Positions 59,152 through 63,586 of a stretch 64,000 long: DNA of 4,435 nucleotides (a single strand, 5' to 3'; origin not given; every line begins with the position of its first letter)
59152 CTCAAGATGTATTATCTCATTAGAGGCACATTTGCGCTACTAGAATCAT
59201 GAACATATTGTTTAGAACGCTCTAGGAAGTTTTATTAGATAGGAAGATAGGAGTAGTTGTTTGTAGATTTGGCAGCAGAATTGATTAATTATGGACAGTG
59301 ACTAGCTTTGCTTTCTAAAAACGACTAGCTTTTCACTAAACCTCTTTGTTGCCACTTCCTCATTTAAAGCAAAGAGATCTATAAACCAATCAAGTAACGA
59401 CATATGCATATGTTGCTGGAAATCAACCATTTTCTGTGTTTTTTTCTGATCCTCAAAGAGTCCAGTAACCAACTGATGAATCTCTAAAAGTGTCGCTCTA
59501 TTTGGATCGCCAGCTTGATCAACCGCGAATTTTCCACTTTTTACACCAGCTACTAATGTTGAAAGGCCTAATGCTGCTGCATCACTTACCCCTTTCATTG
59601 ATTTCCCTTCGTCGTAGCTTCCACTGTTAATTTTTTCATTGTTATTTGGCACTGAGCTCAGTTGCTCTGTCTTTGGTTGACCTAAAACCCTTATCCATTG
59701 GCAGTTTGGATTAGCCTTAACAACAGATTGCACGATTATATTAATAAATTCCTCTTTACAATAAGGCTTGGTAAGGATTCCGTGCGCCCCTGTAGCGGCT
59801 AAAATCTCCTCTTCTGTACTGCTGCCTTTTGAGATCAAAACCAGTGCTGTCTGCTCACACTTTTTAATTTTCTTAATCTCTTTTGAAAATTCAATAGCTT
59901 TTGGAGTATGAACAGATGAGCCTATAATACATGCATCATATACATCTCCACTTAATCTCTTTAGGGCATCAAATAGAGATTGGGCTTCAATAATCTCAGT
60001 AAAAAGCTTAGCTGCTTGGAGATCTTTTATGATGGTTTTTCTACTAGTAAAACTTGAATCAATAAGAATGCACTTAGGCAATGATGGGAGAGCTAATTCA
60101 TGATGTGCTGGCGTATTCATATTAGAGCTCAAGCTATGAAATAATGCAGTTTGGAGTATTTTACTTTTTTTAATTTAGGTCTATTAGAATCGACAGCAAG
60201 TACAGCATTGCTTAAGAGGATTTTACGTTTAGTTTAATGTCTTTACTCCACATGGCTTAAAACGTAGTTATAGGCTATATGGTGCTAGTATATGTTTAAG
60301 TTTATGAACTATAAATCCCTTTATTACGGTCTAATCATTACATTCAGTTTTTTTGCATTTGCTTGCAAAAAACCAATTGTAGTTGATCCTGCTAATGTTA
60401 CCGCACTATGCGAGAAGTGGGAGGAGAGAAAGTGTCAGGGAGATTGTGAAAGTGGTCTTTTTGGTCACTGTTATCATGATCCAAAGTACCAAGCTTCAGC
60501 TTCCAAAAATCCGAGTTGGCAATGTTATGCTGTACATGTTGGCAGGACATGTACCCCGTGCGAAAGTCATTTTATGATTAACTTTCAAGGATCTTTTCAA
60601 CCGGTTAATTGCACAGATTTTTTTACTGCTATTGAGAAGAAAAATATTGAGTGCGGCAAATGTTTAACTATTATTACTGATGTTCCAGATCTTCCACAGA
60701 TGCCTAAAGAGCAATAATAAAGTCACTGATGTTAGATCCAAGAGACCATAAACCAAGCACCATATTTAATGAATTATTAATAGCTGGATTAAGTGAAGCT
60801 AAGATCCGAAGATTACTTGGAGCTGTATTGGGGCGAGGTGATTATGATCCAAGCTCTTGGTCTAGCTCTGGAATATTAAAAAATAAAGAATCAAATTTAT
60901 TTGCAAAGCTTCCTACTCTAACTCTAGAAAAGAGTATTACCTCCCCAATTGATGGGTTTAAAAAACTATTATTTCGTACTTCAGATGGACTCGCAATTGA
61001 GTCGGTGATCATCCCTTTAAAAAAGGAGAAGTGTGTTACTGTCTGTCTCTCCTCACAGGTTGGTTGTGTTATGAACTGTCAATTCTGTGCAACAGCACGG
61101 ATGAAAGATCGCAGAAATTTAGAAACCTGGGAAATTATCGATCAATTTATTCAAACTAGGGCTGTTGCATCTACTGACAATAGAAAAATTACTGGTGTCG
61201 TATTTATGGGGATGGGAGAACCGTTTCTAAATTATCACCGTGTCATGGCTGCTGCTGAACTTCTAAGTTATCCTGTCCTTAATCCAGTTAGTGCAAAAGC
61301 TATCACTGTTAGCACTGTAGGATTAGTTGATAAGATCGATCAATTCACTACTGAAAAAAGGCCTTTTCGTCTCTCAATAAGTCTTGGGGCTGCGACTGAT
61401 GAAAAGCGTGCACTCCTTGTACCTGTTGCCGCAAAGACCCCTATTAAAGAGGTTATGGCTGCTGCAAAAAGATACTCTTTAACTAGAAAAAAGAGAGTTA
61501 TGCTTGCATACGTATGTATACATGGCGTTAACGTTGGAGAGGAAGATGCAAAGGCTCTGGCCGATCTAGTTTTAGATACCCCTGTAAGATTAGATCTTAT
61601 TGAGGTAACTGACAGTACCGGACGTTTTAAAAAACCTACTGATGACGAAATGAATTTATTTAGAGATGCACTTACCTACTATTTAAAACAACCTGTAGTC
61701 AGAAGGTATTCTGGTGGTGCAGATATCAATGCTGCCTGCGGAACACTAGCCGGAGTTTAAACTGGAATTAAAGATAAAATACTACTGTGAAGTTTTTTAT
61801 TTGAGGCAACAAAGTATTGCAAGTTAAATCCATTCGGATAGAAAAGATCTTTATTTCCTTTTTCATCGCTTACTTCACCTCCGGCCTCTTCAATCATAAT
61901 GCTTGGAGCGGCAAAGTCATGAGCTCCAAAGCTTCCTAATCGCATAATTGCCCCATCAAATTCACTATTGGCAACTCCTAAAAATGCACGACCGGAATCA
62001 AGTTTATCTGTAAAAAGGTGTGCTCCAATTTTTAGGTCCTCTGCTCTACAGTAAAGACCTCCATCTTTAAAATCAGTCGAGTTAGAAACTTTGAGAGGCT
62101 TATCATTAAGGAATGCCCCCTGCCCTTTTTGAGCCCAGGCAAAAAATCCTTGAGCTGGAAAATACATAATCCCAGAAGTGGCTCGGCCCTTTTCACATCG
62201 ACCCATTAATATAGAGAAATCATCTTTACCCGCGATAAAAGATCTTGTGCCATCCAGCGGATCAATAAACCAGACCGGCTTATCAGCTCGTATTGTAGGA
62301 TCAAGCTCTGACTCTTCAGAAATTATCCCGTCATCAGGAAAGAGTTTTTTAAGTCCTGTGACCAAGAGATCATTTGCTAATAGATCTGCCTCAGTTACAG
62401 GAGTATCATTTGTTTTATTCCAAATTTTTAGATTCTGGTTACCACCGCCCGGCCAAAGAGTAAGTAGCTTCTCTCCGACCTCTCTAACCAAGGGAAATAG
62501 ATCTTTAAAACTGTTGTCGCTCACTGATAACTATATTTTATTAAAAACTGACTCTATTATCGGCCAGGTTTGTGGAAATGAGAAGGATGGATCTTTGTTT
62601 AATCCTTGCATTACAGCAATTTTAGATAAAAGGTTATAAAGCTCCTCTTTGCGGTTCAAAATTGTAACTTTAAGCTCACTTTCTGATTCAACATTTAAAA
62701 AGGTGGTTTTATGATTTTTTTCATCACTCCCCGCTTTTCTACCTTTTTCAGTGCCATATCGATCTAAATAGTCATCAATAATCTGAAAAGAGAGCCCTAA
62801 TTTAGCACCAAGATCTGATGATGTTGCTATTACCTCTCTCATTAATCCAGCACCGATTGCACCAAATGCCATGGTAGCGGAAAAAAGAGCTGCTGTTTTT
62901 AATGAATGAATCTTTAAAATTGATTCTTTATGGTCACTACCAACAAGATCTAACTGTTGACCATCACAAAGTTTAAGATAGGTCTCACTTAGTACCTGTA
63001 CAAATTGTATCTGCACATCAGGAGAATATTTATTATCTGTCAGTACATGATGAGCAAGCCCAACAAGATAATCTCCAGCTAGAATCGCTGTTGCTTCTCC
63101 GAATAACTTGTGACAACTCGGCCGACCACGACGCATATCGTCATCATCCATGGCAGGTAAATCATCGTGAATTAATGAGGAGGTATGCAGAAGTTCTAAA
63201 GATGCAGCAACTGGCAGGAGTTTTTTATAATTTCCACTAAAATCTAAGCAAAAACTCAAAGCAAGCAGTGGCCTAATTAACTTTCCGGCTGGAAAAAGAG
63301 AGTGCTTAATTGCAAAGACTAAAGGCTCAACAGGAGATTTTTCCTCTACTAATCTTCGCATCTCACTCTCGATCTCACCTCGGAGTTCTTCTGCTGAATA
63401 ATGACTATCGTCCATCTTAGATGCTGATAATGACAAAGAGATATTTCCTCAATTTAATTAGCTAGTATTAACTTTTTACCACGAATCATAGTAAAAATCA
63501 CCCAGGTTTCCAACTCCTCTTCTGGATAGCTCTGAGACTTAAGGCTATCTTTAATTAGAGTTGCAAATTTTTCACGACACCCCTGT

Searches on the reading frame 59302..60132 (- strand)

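Call 64: search_protein_families(library=pfam, proteins=[window:59302-60132:-], max_evalue=0.001)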
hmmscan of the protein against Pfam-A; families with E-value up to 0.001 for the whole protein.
window:59302-60132:- (276 aa): 1 family
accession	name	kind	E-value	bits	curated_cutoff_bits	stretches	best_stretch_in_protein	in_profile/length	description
PF00072.30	Response_reg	-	1.7e-05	25.4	30.2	1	23-133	3-110/111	Response regulator receiver domain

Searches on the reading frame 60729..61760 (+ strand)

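Call 64: search_protein_families(library=pfam, proteins=[window:60729-61760:+], max_evalue=0.001)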
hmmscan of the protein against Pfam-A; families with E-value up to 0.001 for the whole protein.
window:60729-61760:+ (343 aa): 2 families
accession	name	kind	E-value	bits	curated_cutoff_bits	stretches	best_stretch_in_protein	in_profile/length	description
PF04055.27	Radical_SAM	-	6.7e-12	46.3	29.5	1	109-273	3-161/166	Radical SAM superfamily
PF13353.11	Fer4_12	-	2.2e-05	25.2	22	1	111-177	13-75/137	4Fe-4S single cluster domain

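Call 65: search_protein_families(library=ncbifam, proteins=[window:60729-61760:+], max_evalue=1e-20)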
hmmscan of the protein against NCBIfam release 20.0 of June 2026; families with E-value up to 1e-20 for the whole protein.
window:60729-61760:+ (343 aa): 8 families
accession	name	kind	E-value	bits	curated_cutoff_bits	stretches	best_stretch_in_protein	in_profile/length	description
NF011040.0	PRK14470.1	equivalog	6.1e-99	331.7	441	1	19-341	16-332/338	ribosomal RNA large subunit methyltransferase N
TIGR00048.1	rRNA_mod_RlmN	equivalog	2.9e-69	233.7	290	1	63-340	68-342/355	dual-specificity RNA methyltransferase RlmN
NF008396.0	PRK11194.1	equivalog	1.1e-50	172.5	633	1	74-342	84-355/379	dual-specificity RNA methyltransferase RlmN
NF011031.0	PRK14461.1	equivalog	7.2e-48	163.5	601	1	60-342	66-363/372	ribosomal RNA large subunit methyltransferase N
NF000424.4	CfrAB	exception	2.2e-46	158.8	530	1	76-341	71-337/338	Cfr family 23S rRNA (adenine(2503)-C(8))-methyltransferase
TIGR04432.1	rSAM_Cfr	equivalog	5.2e-45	154.2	550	1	75-341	72-339/341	Cfr family 23S rRNA (adenine(2503)-C(8))-methyltransferase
NF011024.0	PRK14453.1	equivalog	7.8e-45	153.6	468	1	75-342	74-342/348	23S rRNA (adenine(2503)-C(8))-methyltransferase Cfr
NF011034.0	PRK14464.1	equivalog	6.3e-34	117.3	422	1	50-340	48-326/348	RNA methyltransferase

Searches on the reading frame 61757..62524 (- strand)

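Call 64: search_protein_families(library=pfam, proteins=[window:61757-62524:-], max_evalue=0.001)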
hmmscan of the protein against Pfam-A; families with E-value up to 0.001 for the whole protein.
window:61757-62524:- (255 aa): 1 family
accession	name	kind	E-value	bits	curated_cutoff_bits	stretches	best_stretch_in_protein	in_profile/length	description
PF00459.30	Inositol_P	-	4.5e-39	135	27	1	11-251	11-264/271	Inositol monophosphatase family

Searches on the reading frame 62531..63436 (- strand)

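Call 64: search_protein_families(library=pfam, proteins=[window:62531-63436:-], max_evalue=0.001)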
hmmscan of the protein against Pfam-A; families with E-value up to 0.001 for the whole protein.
window:62531-63436:- (301 aa): 1 family
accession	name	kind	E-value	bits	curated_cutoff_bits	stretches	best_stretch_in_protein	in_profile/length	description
PF00348.22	polyprenyl_synt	-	6.7e-51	173.3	27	1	42-251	7-218/251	Polyprenyl synthetase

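Call 65: search_protein_families(library=ncbifam, proteins=[window:62531-63436:-], max_evalue=1e-20)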
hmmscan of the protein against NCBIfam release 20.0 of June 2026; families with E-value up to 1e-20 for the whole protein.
window:62531-63436:- (301 aa): 15 families
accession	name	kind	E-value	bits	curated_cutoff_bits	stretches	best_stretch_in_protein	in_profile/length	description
NF045485.1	FPPsyn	subfamily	4.3e-59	200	275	1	17-266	3-262/288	farnesyl diphosphate synthase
NF041169.1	f2_encap_cargo4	exception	6.6e-48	163.7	450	1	49-250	48-251/334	family 2 encapsulin nanocompartment cargo protein polyprenyl transferase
NF040698.1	IdsA_Meth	equivalog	5.7e-47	160.5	468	1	19-254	11-252/328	short chain isoprenyl diphosphate synthase IdsA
NF045685.1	GGPPSynCrtE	equivalog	1e-45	156.1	460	1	19-249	11-250/293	geranylgeranyl diphosphate synthase CrtE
NF007877.0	PRK10581.1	equivalog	3.5e-39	134.8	321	1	37-247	30-251/299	(2E,6E)-farnesyl diphosphate synthase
NF041003.1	GGPP_syn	equivalog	1.1e-35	123.2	500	1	16-251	7-246/326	geranylgeranyl diphosphate synthase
NF045549.1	GGPPsyn_IdsB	equivalog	1.9e-32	112.7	475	1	50-249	64-266/346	geranylgeranyl diphosphate synthase IdsB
NF040789.2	gerfarn_diphsyn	equivalog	1.7e-29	103.1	560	1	73-251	84-266/345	geranylfarnesyl diphosphate synthase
NF045628.1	HxpDPsynlarge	equivalog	2.8e-28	98.9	500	1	21-256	7-242/311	hexaprenyl-diphosphate synthase large subunit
TIGR02748.1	GerC3_HepT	equivalog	1e-25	90.5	456.55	1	21-245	15-236/319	heptaprenyl diphosphate synthase component II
TIGR02749.1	prenyl_cyano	equivalog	5e-25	88.2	383.2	1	21-259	16-257/322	solanesyl diphosphate synthase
NF042417.1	NPPPS_Mycobact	equivalog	1.1e-24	87.1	600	1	39-241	44-245/335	nonaprenyl/(2E,6E)-farnesyl/geranylgeranyl diphosphat synthase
NF008140.0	PRK10888.1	equivalog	1.5e-24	86.9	412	1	50-246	43-238/323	octaprenyl diphosphate synthase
NF040627.1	GFPS_Meth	equivalog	3.4e-23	82.5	600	1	42-235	31-219/285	geranylfarnesyl diphosphate synthase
NF040936.1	hexpp_archaea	equivalog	2.4e-22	79.6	400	1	46-280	36-257/275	hexaprenyl pyrophosphate synthase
